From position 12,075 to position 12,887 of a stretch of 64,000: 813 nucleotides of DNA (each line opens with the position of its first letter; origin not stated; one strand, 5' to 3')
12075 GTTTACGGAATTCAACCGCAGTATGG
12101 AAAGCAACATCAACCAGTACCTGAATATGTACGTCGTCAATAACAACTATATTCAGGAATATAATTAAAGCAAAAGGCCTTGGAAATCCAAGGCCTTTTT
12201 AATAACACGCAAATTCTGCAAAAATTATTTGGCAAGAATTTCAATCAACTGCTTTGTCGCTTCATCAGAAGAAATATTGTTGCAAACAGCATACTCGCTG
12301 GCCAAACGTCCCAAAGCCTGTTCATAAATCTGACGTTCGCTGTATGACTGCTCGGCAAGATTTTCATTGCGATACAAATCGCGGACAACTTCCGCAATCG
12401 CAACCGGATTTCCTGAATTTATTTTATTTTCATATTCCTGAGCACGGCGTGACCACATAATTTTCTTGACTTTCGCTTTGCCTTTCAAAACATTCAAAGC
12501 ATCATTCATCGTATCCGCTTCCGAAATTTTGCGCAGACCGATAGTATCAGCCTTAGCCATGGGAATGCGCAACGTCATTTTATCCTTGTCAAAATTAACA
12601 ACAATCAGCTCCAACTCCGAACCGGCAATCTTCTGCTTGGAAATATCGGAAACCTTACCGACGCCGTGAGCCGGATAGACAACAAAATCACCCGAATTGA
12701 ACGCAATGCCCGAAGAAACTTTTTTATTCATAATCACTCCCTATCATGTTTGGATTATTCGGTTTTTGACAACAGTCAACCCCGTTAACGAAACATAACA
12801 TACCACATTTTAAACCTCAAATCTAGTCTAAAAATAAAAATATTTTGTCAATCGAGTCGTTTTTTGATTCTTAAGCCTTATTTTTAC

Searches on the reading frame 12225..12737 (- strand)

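Call 16: search_protein_families(library=pfam, proteins=[window:12225-12737:-], max_evalue=0.0001)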
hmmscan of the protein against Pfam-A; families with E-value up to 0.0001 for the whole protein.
window:12225-12737:- (170 aa): 2 families
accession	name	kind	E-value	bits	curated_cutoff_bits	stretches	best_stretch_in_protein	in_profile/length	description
PF21095.3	CarD_C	-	2.3e-24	85.6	23.1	1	80-163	2-85/87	CarD, C-terminal domain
PF02559.22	CarD_TRCF_RID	-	2.5e-14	53.5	23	1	13-71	1-56/57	CarD-like/TRCF RID domain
